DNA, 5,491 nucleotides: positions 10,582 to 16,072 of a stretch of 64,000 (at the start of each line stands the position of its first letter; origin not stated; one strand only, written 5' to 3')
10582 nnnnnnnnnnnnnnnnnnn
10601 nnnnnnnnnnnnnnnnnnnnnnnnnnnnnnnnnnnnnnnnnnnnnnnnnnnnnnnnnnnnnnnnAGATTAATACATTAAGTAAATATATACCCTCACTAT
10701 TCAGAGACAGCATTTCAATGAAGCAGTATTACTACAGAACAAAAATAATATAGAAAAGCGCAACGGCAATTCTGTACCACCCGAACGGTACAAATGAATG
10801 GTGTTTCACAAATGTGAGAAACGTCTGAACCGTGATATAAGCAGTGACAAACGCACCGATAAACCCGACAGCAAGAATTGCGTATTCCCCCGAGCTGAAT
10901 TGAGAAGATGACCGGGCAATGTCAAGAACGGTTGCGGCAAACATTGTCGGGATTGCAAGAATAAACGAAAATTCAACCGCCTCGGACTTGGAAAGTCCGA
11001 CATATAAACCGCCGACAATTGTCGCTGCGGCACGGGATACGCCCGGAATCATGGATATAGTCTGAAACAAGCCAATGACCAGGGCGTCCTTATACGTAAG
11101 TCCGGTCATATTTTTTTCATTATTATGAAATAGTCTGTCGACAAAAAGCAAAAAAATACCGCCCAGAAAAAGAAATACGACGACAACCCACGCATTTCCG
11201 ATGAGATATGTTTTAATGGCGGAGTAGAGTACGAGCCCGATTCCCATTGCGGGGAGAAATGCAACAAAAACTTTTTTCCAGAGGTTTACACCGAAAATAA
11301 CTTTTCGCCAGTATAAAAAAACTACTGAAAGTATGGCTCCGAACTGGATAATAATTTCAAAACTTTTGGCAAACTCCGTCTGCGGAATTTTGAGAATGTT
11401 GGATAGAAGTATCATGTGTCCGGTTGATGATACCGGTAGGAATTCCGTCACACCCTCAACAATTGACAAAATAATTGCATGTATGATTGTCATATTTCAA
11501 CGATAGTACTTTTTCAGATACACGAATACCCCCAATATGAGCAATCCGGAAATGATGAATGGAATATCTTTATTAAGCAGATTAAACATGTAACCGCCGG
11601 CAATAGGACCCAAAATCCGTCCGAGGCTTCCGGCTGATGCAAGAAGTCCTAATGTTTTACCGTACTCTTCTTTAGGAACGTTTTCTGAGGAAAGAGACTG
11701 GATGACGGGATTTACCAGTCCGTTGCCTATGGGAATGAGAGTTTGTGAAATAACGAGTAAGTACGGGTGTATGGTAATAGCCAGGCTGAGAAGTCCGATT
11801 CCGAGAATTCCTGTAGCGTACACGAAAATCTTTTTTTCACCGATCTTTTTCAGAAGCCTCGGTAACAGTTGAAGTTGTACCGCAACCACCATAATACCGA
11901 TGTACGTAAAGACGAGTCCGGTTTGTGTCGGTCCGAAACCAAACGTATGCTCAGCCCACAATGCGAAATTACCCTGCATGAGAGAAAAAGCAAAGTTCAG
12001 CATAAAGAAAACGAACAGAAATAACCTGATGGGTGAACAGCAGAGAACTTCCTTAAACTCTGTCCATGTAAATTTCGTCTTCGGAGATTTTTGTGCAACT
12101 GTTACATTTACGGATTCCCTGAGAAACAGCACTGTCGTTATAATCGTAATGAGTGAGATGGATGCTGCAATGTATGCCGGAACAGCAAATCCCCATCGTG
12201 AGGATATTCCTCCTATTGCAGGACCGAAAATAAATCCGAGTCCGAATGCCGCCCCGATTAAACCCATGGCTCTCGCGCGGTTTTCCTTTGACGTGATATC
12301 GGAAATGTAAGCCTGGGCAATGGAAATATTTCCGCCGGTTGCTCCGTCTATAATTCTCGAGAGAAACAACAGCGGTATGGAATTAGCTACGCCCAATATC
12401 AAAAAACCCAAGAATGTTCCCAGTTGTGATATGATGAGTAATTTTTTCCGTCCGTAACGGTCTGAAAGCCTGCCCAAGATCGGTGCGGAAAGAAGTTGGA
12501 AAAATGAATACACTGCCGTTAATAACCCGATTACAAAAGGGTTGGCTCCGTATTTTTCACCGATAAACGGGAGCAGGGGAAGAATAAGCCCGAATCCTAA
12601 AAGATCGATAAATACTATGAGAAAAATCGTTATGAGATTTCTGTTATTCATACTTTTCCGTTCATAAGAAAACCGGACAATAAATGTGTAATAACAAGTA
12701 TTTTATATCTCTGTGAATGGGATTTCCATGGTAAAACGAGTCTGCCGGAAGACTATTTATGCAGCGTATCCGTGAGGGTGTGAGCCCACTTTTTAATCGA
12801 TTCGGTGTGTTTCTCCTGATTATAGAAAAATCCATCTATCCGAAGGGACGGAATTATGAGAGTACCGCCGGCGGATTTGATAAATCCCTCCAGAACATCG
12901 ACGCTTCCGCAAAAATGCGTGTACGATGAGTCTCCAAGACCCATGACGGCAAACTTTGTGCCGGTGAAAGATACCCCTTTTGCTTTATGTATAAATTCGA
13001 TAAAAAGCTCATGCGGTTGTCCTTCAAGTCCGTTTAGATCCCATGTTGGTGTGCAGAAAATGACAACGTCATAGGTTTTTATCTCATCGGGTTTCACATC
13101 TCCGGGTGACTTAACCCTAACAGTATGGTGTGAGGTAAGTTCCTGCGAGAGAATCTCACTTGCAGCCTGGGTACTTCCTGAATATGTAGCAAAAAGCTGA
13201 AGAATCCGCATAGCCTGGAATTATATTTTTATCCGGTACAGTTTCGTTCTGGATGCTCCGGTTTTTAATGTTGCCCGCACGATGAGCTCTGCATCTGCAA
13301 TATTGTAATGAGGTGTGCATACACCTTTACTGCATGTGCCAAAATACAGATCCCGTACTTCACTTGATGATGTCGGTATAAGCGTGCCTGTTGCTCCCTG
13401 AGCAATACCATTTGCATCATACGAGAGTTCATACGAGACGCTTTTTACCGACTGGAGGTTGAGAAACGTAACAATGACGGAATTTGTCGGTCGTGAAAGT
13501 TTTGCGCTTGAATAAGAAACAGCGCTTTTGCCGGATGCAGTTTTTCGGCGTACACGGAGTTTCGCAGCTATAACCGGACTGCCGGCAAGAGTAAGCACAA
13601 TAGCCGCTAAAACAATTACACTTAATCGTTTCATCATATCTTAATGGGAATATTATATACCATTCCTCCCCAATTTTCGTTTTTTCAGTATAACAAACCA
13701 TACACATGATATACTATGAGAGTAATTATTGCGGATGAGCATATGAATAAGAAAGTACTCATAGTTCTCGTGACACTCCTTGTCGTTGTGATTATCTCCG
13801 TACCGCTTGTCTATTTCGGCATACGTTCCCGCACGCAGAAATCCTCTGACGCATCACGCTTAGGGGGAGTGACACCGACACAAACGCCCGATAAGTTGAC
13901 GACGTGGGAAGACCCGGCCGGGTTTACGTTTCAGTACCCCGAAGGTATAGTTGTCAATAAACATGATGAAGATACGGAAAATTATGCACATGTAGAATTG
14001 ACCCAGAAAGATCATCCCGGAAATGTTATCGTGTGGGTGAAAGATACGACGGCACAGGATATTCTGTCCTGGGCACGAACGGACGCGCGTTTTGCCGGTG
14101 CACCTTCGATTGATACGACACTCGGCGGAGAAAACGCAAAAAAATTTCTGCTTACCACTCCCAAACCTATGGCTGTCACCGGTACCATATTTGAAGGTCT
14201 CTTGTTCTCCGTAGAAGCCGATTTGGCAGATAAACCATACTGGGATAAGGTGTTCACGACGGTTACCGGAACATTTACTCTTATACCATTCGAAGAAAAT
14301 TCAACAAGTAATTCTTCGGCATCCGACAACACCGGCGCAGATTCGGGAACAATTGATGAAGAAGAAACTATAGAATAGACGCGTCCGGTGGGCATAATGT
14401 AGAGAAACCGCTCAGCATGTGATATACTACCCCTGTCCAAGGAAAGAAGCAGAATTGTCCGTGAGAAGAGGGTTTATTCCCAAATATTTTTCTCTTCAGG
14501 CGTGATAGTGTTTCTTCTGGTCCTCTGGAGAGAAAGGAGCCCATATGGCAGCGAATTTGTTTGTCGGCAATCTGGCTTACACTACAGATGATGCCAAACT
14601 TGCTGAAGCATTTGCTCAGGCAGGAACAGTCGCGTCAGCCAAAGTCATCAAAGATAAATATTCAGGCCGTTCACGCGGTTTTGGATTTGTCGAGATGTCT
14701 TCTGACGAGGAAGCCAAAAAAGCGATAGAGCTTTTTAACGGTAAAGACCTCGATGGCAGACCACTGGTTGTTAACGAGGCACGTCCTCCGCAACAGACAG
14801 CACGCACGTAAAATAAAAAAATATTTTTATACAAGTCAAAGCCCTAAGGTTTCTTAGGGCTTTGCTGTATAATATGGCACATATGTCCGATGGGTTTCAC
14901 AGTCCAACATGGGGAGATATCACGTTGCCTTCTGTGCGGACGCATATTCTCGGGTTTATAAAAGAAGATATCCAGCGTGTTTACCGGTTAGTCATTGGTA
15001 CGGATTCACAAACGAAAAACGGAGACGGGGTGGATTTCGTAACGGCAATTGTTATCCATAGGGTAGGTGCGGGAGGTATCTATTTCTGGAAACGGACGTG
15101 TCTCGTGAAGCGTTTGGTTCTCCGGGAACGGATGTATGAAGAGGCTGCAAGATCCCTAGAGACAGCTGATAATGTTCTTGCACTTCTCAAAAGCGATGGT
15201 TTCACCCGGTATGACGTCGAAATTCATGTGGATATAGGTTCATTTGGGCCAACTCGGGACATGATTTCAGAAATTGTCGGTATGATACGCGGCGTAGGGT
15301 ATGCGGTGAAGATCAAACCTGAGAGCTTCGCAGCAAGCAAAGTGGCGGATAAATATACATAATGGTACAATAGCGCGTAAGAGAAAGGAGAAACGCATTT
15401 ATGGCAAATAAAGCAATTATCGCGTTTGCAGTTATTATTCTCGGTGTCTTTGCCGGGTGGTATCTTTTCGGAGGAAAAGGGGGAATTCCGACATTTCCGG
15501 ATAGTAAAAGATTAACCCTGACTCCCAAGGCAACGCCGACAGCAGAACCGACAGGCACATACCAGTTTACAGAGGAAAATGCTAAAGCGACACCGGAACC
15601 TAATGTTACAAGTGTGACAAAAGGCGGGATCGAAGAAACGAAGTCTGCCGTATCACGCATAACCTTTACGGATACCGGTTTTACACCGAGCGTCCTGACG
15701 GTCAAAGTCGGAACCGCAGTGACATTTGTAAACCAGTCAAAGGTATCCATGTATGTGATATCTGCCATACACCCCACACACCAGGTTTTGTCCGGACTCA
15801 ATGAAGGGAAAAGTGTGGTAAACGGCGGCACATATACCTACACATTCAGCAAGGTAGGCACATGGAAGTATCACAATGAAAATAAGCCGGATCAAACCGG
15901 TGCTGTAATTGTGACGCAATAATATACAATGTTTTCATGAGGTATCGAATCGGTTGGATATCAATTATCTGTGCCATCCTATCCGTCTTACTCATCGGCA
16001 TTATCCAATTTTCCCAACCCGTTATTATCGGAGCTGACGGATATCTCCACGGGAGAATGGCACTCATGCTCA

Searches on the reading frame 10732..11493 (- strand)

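Call 8: search_protein_families(library=pfam, proteins=[window:10732-11493:-], max_evalue=0.001)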
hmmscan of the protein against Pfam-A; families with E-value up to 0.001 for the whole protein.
window:10732-11493:- (253 aa): 1 family
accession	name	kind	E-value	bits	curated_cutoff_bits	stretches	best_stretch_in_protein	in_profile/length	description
PF02673.24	BacA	-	4.3e-73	246.6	33.4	1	6-246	1-256/257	Bacitracin resistance protein BacA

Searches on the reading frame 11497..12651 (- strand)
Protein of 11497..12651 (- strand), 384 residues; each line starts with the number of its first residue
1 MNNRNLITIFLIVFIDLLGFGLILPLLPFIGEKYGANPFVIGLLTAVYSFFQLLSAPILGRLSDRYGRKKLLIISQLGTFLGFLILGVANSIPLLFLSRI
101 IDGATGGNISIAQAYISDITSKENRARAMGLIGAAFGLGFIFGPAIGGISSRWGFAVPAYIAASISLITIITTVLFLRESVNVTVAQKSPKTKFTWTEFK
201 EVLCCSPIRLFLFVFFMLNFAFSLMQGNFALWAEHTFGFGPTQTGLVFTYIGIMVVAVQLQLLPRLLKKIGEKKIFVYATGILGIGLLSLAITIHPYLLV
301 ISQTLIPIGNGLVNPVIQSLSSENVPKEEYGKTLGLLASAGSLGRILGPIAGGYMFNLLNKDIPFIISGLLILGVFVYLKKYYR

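Call 8: search_protein_families(library=pfam, proteins=[window:11497-12651:-], max_evalue=0.001)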
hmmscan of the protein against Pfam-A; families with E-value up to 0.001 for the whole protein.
window:11497-12651:- (384 aa): 6 families
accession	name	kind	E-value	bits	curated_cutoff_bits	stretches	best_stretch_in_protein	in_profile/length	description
PF07690.21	MFS_1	-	7.9e-68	229.3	33.4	2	9-259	1-255/347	Major Facilitator Superfamily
PF12832.13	MFS_1_like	-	1.1e-23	84.3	25.2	2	160-363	163-369/373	MFS_1 like family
PF13347.12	MFS_2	-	9.8e-16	57.7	27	2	127-325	143-343/427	MFS/sugar transport protein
PF00083.30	Sugar_tr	-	1.1e-15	57.9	22.3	1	40-187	47-201/452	Sugar (and other) transporter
PF05977.19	MFS_3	-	2.6e-08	33.2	27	1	113-301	125-312/524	Transmembrane secretion effector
PF06779.20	MFS_4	-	2.3e-05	24.4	26.3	1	71-360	62-343/364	Uncharacterised MFS-type transporter YbfB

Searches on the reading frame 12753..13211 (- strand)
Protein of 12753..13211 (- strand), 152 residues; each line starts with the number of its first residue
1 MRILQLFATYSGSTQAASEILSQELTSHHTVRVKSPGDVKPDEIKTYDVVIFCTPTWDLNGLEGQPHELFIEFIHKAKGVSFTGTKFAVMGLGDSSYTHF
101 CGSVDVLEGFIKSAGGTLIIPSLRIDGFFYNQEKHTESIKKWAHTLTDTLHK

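Call 8: search_protein_families(library=pfam, proteins=[window:12753-13211:-], max_evalue=0.001)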
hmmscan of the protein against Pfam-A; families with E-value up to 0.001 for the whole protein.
window:12753-13211:- (152 aa): 1 family
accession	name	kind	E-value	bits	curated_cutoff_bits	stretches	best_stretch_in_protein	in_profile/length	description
PF00258.30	Flavodoxin_1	-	2.5e-20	73.5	25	1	6-127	2-129/143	Flavodoxin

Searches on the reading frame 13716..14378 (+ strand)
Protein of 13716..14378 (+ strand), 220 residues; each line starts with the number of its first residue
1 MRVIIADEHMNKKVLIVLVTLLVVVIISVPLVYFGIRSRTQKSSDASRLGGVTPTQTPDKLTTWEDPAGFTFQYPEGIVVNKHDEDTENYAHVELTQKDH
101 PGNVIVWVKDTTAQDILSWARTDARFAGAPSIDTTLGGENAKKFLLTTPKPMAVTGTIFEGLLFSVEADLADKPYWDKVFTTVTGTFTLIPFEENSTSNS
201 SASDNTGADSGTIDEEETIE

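Call 8: search_protein_families(library=pfam, proteins=[window:13716-14378:+], max_evalue=0.001)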
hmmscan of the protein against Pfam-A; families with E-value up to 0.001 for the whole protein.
window:13716-14378:+ (220 aa): 1 family
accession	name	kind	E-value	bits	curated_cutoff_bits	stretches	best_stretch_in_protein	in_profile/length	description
PF18933.6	PsbP_2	-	0.00046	20.7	27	1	21-114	3-104/184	PsbP-like protein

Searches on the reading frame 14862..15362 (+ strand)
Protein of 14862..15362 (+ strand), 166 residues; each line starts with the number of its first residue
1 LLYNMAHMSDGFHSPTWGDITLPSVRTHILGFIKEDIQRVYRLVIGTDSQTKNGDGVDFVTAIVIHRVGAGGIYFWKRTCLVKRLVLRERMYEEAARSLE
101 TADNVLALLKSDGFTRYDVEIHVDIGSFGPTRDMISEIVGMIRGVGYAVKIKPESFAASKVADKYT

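Call 8: search_protein_families(library=pfam, proteins=[window:14862-15362:+], max_evalue=0.001)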
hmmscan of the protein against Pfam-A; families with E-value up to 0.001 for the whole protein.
window:14862-15362:+ (166 aa): 1 family
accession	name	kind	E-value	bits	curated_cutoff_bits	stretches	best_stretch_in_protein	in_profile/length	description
PF04308.18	RNaseH_like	-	9.8e-47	159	25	1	25-166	2-144/145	Ribonuclease H-like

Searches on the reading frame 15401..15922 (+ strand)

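Call 8: search_protein_families(library=pfam, proteins=[window:15401-15922:+], max_evalue=0.001)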
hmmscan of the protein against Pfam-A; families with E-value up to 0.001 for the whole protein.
window:15401-15922:+ (173 aa): 1 family
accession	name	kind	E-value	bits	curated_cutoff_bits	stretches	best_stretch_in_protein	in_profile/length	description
PF13473.12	Cupredoxin_1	-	8.6e-08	32.6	27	1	81-171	19-104/104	Cupredoxin-like domain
